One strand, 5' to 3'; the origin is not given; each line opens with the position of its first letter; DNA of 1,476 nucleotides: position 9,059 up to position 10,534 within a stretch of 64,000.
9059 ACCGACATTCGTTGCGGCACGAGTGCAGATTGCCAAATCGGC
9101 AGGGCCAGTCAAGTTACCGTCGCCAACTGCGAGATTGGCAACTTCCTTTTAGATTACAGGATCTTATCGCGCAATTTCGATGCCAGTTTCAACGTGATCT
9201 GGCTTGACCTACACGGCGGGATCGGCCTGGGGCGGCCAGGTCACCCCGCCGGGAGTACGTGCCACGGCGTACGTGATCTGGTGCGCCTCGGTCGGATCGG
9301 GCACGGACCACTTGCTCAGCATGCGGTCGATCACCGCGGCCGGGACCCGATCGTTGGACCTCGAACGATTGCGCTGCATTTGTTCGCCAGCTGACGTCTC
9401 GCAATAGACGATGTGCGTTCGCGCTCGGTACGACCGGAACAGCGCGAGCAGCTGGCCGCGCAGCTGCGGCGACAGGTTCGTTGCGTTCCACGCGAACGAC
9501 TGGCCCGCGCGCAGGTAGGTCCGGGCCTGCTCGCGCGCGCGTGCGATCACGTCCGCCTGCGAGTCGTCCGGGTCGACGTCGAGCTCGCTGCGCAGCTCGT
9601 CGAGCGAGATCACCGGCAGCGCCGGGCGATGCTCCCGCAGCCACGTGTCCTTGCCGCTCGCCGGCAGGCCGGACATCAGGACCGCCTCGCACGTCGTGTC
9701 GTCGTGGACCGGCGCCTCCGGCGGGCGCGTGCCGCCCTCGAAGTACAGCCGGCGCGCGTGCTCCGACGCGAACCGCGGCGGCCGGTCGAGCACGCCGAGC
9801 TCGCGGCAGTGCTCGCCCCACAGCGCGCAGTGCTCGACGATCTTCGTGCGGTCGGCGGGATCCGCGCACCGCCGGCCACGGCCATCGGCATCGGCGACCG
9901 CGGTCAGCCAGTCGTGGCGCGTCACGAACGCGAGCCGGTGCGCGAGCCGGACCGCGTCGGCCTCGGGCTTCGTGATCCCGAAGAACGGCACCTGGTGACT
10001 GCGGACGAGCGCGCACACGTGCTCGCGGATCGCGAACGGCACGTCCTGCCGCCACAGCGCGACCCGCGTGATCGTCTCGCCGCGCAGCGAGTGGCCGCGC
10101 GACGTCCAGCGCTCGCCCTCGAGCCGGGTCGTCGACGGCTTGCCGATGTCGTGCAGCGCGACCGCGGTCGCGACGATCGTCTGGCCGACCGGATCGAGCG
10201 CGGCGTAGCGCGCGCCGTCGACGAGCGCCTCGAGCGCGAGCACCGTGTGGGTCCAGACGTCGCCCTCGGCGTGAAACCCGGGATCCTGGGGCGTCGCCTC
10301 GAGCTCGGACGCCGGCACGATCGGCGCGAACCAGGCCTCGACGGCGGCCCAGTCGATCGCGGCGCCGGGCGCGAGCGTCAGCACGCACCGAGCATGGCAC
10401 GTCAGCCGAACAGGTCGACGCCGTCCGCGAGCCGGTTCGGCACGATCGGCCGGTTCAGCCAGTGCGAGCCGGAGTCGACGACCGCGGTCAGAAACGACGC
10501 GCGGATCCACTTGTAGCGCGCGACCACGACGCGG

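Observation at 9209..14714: RNA end-healing and sealing cassette (HD-Pnk + Rnl ligase + small Hen1-like methyltransferase) in one operon with queC and a c-di-GMP receptor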

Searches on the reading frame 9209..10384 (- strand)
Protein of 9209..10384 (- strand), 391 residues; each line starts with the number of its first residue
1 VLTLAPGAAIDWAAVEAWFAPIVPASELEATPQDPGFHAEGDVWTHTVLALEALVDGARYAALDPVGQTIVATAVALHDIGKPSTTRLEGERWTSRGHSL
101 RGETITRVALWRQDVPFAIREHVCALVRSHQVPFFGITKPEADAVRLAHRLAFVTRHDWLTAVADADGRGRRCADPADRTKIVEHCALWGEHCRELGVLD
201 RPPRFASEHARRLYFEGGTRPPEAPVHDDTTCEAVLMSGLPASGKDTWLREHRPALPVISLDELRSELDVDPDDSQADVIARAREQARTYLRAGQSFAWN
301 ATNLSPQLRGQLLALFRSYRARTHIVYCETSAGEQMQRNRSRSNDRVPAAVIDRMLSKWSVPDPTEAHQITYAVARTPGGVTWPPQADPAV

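Call 5: search_protein_families(library=ncbifam, proteins=[window:9209-10384:-], max_evalue=0.01)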
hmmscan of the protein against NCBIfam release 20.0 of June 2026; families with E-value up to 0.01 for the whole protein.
window:9209-10384:- (391 aa): 4 families
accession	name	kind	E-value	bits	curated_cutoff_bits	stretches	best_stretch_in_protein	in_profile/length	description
TIGR04075.1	bacter_Pnkp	equivalog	3.9e-08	32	750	1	235-357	11-135/851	polynucleotide kinase-phosphatase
TIGR00277.1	HDIG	domain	1.9e-05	24.5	27.6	1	66-123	25-82/84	HDIG domain-containing metalloprotein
TIGR03574.1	selen_PSTK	equivalog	0.00021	20.8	290.5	1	236-366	3-139/249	L-seryl-tRNA(Sec) kinase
TIGR02692.1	tRNA_CCA_actino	equivalog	0.00047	18.9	438.8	1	37-141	253-352/466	CCA tRNA nucleotidyltransferase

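Call 6: search_protein_families(library=pfam, proteins=[window:9209-10384:-], max_evalue=0.01)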
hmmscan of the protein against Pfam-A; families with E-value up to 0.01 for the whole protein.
window:9209-10384:- (391 aa): 3 families
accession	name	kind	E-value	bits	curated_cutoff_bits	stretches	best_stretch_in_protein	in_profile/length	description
PF13671.12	AAA_33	-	4.5e-25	89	27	1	235-360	2-141/143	AAA domain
PF08433.16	KTI12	-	4.2e-06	26.9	22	1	235-365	4-143/271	Chromatin associated protein KTI12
PF01966.28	HD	-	0.00011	23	22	1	65-144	21-106/116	HD domain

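Call 7: search_protein_families(library=padloc, proteins=[window:9209-10384:-], max_evalue=0.01)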
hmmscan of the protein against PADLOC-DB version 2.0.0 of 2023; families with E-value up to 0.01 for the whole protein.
window:9209-10384:- (391 aa): 0 families

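Call 17: find_related_loci(query=window:9209-10384:-, collection=genome_contigs, flank=10000)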
Query window:9209-10384:- (391 aa) in genome_contigs; peptide patterns used: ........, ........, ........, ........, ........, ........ (x = any residue, [..] = any of these).
227 stretches matched a pattern; 2 encode a relative of the query (tblastn E <= 1e-3); 2 distinct loci.
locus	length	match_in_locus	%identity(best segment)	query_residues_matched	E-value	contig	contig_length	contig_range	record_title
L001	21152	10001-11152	69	4-385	6e-171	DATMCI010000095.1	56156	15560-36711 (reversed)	MAG TPA_asm: Kofleriaceae bacterium isolate SMAG_U13378 k141_866817, whole genome shotgun sequence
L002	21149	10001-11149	67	4-385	1e-164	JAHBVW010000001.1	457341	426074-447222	MAG: Deltaproteobacteria bacterium isolate ACE_MYX2 MYX2_1, whole genome shotgun sequence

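Call 24: find_homologous_proteins(query=window:9209-10384:-, max_evalue=1e-10)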
Query window:9209-10384:- (391 aa): 1143 proteins with E <= 1e-10 among 8000 candidates; the best 120 are listed.
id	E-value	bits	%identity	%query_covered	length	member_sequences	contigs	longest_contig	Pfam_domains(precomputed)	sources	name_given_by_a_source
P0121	3.6e-264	894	100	100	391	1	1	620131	PF13671.13,PF08433.17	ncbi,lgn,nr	ncbi:MAG TPA: AAA family ATPase [Kofleriaceae bacterium]|nr:AAA family ATPase [Kofleriaceae bacteriu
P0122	1.8e-186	638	74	99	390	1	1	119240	PF01966.29,PF13671.13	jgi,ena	-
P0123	2.5e-180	618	71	99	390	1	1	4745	PF13671.13,PF08433.17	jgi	jgi:predicted kinase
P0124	1.6e-177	609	73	97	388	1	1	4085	PF01966.29,PF13671.13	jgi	jgi:predicted kinase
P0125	2.6e-177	608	71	98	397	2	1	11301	PF01966.29,PF13671.13,PF08433.17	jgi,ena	-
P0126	9.3e-177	606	71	98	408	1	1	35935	PF01966.29,PF13671.13,PF08433.17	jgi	jgi:predicted kinase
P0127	1.0e-176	606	71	98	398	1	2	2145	PF01966.29,PF13671.13,PF08433.17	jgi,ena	-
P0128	1.1e-175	602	69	98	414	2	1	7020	PF01966.29,PF13671.13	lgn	-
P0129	2.4e-175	601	70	98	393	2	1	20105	PF13671.13,PF08433.17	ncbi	-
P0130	6.9e-175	600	70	98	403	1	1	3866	PF01966.29,PF13671.13,PF08433.17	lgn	-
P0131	1.3e-173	596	70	98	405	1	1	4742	PF13671.13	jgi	-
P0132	1.4e-173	596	68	98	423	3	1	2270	PF01966.29,PF13671.13,PF08433.17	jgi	jgi:predicted kinase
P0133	6.9e-173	593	73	96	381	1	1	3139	PF01966.29,PF13671.13,PF08433.17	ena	-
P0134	1.0e-172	593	69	98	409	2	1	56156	PF13671.13,PF08433.17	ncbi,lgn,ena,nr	ncbi:MAG TPA: AAA family ATPase [Kofleriaceae bacterium]|nr:AAA family ATPase [Kofleriaceae bacteriu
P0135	2.0e-172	592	69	98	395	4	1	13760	PF13671.13,PF08433.17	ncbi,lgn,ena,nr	ncbi:MAG TPA: AAA family ATPase [Kofleriaceae bacterium]|nr:AAA family ATPase [Kofleriaceae bacteriu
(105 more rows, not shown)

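Call 30: search_solved_structures(query=window:9209-10384:-, max_evalue=1, show_alignments=2)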
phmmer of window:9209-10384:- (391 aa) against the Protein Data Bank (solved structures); distinct sequences matched with E-value up to 1: 9.
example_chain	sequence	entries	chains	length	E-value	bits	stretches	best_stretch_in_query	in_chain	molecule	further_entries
4gp7_A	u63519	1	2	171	0.015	17.5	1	234-354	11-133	Metallophosphoesterase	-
4jst_A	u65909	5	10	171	0.015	17.5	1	234-354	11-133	Metallophosphoesterase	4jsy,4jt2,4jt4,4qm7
4gp6_A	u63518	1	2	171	0.02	17.1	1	234-354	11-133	Metallophosphoesterase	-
2iyq_A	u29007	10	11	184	0.083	15.1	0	340-370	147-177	SHIKIMATE KINASE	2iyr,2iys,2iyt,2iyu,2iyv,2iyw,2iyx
4mde_A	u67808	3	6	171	0.093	14.9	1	234-354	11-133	Metallophosphoesterase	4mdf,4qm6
1l4u_A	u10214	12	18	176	0.17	14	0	340-367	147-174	SHIKIMATE KINASE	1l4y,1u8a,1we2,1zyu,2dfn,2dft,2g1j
3adb_A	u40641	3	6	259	0.22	13.7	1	235-363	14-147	L-seryl-tRNA(Sec) kinase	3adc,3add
3a4l_A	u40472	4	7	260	0.32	13.1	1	297-363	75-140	L-seryl-tRNA(Sec) kinase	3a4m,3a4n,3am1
1ly1_A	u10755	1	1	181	0.39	12.8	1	235-355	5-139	polynucleotide kinase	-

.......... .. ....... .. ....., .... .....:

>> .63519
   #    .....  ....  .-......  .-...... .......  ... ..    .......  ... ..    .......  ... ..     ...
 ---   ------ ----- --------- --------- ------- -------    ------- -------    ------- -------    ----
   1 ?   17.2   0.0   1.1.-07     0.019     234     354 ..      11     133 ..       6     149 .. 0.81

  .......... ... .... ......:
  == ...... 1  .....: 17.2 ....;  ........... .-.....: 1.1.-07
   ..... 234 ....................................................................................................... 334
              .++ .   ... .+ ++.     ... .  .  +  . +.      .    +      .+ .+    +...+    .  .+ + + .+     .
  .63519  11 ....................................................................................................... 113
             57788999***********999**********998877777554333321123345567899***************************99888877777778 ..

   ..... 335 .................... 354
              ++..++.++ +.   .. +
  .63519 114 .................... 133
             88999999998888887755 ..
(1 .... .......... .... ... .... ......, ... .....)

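Call 39: search_protein_representatives(protein=window:9209-10384:-)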
Query: 391 residues. Proteins with E-value up to 0.001 (for the whole library): 3869; up to 1e-10: 1380; up to 1e-30: 442. The best 150 are listed.
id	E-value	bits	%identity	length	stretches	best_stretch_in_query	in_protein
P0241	1.9e-122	425.5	56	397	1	4-385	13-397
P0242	4.5e-84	299.1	46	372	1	5-373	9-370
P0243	7.4e-84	298.4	46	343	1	30-374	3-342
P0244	1.1e-83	297.9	49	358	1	2-385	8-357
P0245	2.7e-82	293.3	46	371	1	27-377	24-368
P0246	3.1e-81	289.8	43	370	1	27-372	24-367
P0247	2.4e-80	286.9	45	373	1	2-373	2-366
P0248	6.8e-80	285.4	43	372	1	4-373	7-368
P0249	2.0e-79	283.9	47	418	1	5-375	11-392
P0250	3.1e-79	283.2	44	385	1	8-374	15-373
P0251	1.1e-78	281.4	69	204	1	198-386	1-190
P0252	3.2e-77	276.6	45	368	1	6-370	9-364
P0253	5.7e-77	275.8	58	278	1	106-365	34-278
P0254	6.7e-77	275.5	44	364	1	11-373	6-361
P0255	1.8e-76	274.1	44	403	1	6-373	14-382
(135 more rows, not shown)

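Call 44: find_related_loci(query=A3, collection=metagenome_contigs, flank=8000)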
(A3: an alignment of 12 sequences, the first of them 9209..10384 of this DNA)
Query A3 (391 aa) in metagenome_contigs; peptide patterns used: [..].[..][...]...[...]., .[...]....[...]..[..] (x = any residue, [..] = any of these).
600 stretches matched a pattern (row limit reached: there are more); 540 encode a relative of the query (tblastn E <= 1e-3); the best 80 are kept; 80 distinct loci.
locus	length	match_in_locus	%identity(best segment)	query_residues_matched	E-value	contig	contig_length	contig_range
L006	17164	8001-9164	74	1-387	0e+0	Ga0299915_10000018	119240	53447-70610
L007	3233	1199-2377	68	1-385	0e+0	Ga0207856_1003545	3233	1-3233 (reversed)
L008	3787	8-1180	68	1-385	8e-178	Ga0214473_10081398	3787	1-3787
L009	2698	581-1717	69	4-384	0e+0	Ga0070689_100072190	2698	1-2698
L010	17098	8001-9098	69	4-372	4e-164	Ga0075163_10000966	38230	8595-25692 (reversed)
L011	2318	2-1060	69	34-385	3e-174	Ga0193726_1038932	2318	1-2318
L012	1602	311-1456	66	4-385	2e-176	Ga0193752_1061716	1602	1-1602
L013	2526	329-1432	59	17-388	1e-145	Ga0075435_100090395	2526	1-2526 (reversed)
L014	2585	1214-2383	56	1-386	2e-140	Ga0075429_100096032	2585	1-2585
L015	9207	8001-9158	58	2-386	7e-131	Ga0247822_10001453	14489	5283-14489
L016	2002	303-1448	59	6-386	2e-139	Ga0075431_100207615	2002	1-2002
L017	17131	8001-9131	59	1-376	1e-131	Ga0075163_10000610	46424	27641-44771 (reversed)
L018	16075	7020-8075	61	31-381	5e-125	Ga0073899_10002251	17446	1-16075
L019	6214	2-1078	59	28-385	5e-124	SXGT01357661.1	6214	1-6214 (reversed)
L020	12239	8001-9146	54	13-389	9e-117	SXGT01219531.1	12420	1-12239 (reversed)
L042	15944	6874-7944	42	10-374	3e-89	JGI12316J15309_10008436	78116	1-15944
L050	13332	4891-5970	46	5-372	2e-87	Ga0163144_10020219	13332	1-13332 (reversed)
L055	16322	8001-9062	46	10-374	1e-85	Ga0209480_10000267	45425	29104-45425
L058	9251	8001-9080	41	5-370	7e-85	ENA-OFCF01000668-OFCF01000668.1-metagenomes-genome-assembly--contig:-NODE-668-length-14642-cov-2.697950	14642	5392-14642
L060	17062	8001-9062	46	10-374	2e-84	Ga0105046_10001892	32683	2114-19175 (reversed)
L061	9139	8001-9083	42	9-377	2e-84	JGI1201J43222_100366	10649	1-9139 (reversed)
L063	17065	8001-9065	41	9-371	6e-84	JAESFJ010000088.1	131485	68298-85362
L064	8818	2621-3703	45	6-374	5e-84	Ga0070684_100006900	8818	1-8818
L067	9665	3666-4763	45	5-378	9e-82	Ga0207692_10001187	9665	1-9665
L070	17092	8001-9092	43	8-374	4e-81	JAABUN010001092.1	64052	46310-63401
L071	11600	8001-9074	40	9-374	5e-81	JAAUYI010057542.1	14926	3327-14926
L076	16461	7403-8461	43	2-374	3e-80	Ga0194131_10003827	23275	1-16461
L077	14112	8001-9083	44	11-384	3e-80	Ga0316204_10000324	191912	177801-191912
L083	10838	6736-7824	38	10-376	5e-79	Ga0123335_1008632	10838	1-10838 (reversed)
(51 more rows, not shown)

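Call 51: search_protein_families(library=pfam, proteins=[L055:5315-6547:+, L055:6551-7945:+, L055:1809-4166:+, L060:5575-7902:+, L010:7387-7968:+, L042:4367-5056:+, L042:3527-4363:+, L050:2331-3965:+, L064:3-1805:+, L067:2027-2836:+], max_evalue=0.001)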
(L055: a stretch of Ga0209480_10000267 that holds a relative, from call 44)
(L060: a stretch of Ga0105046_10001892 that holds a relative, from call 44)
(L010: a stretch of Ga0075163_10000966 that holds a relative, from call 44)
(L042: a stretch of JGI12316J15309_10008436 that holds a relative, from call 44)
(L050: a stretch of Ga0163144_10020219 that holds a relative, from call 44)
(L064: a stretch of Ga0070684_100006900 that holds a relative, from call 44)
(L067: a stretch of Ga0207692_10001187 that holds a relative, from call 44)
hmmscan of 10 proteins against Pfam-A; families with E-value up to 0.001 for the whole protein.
L055:5315-6547:+ (411 aa): 0 families

L055:6551-7945:+ (465 aa): 0 families

L055:1809-4166:+ (786 aa): 0 families

L060:5575-7902:+ (776 aa): 0 families

L010:7387-7968:+ (194 aa): 0 families

L042:4367-5056:+ (230 aa): 1 family
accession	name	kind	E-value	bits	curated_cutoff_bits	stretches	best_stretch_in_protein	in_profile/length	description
PF02570.20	CbiC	-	6.2e-68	228.8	22.5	1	29-216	4-195/196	Precorrin-8X methylmutase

L042:3527-4363:+ (279 aa): 1 family
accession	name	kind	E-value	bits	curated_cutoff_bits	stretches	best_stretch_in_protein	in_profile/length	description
PF04536.20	TPM_phosphatase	-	0.00046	20.6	22.1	1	57-170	1-122/125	TPM domain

L050:2331-3965:+ (545 aa): 1 family
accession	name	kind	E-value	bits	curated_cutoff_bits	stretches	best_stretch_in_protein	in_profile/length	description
PF00144.29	Beta-lactamase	-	6.8e-62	210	27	1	114-424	2-315/329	Beta-lactamase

L064:3-1805:+ (601 aa): 3 families
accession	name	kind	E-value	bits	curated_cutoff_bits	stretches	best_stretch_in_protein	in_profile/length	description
PF01374.23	Glyco_hydro_46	-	6.3e-102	340.1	27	1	379-588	1-210/210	Glycosyl hydrolase family 46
PF00754.31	F5_F8_type_C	-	1.7e-23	83.5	28.2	1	231-345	2-125/127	F5/8 type C domain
PF22633.2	F5_F8_type_C_2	-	7.4e-21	75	27.8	1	245-330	1-91/91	NedA-like, galactose-binding domain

L067:2027-2836:+ (270 aa): 0 families

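Call 53: search_dna_similar(query=window:9209-10384:-, collection=plasmids, mode=protein, max_evalue=1e-10, max_rows=40)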
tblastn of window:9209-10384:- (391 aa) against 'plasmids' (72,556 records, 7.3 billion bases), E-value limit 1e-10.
Records with a match: 48; places in all: 48; records where one place covers at least 80% of the query: 41.
Best place of each record, by identity: <60% 48.
By first word of the organism name: Deinococcus 18; Ralstonia 11; Pseudomonas 6; Variovorax 3; Proteus 2; Bosea 2; Sphaerospermopsis 1; Miltoncostaea 1; Rhizobium 1; Methylorubrum 1; and 2 more.
By predicted mobility (MOB-suite, as given by PLSDB): non-mobilizable 25; mobilizable 22; conjugative 1.
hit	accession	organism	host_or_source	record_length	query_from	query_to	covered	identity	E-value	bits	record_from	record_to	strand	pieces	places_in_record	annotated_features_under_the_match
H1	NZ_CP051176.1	Ralstonia solanacearum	Whole organism,tomato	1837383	2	380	97%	39.2%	5e-67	237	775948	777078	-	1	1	none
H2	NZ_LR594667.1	Variovorax sp. SRS16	linuron-contaminated soil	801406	1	380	97%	37.9%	5e-67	237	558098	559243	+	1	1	AAA family ATPase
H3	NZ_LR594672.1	Variovorax sp. PBL-E5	linuron-contaminated soil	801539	1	380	97%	37.9%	5e-67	237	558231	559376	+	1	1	AAA family ATPase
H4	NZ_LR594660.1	Variovorax sp. PBL-H6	linuron-contaminated soil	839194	1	380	97%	37.9%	5e-67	237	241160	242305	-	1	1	AAA family ATPase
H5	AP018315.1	Sphaerospermopsis kisseleviana NIES-73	-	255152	5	374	95%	38.8%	2e-73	255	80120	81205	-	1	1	hypothetical protein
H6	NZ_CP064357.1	Miltoncostaea oceani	pure culture,marine sediment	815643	5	373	94%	38.6%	1e-54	201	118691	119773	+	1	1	AAA family ATPase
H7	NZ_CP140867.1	Rhizobium leguminosarum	Trifolium pratense,whole organism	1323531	11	383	95%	38.1%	2e-61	221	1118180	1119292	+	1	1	record has no annotation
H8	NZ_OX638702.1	Pseudomonas aeruginosa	Homo sapiens,blood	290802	2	372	95%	37.9%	2e-66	236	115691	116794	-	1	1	AAA family ATPase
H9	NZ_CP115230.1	Pseudomonas aeruginosa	Homo sapiens,culture samples from human ...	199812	2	372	95%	37.6%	1e-66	236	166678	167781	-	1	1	AAA family ATPase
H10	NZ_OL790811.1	Proteus mirabilis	-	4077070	1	374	96%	37.2%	1e-62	224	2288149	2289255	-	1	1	none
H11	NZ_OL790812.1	Proteus mirabilis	-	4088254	1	374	96%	37.2%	1e-62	224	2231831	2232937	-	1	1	none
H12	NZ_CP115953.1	Ralstonia solanacearum CFBP2957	Solanum lycopersicum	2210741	29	374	88%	39.9%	2e-66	236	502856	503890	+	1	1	none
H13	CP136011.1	Pseudomonas sp. FeN3W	cell culture,marine sediment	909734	1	374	96%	36.7%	2e-62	224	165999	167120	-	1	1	AAA family ATPase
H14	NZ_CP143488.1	Pseudomonas silesiensis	single cell,landfill for plastics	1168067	6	374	94%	36.9%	1e-64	230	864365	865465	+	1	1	record has no annotation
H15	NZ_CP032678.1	Pseudomonas sp. Leaf58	Arabidopsis,whole organism,phyllosphere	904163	2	374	95%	35.8%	2e-59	215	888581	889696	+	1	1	AAA family ATPase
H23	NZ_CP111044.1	Chondrinema litorale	Seaweed,red alga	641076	10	374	93%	34.1%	2e-62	223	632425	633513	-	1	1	AAA family ATPase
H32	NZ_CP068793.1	Deinococcus radiodurans R1 = ATCC 13939 = DSM 20539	cell culture,Orsay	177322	10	372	93%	30.9%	2e-18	95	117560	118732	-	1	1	AAA family ATPase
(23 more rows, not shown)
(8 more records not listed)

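Call 54: get_annotated_region(hit=H23, flank=5000)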
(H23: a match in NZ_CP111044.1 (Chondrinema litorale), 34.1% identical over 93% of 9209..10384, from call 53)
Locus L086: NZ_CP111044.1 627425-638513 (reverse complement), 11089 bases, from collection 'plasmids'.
description: Chondrinema litorale strain WSW3-B12 plasmid unnamed2, complete sequence
organism: Chondrinema litorale (NCBI taxid 2994555)
taxonomy: Bacteria; Bacteroidota; Cytophagia; Cytophagales; Flammeovirgaceae; Chondrinema; Chondrinema litorale
host: -; source: Seaweed,red alga; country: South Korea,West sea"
typing (MOB-suite, as given by PLSDB): non-mobilizable
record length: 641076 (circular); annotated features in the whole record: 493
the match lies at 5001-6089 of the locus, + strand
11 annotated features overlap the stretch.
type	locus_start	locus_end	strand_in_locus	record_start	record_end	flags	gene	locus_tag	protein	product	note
CDS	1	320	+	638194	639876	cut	-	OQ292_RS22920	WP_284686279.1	carboxylesterase family protein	-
CDS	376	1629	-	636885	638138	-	-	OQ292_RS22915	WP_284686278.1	alpha/beta hydrolase-fold protein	-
CDS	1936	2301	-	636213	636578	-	-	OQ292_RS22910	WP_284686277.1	hypothetical protein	-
CDS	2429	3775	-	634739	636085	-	-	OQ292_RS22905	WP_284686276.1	cytochrome c peroxidase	-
CDS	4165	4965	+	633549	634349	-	-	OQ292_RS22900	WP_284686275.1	RNA ligase family protein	-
CDS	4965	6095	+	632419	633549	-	-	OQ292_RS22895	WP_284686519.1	AAA family ATPase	-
CDS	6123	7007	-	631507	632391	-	-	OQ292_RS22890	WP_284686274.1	zinc-dependent peptidase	-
CDS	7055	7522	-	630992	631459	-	-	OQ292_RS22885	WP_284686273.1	hypothetical protein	-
CDS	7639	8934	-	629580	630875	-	-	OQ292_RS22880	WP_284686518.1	WG repeat-containing protein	-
CDS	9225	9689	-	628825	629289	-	-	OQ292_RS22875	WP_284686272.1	hypothetical protein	-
CDS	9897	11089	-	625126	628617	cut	-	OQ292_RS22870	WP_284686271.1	ThuA domain-containing protein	-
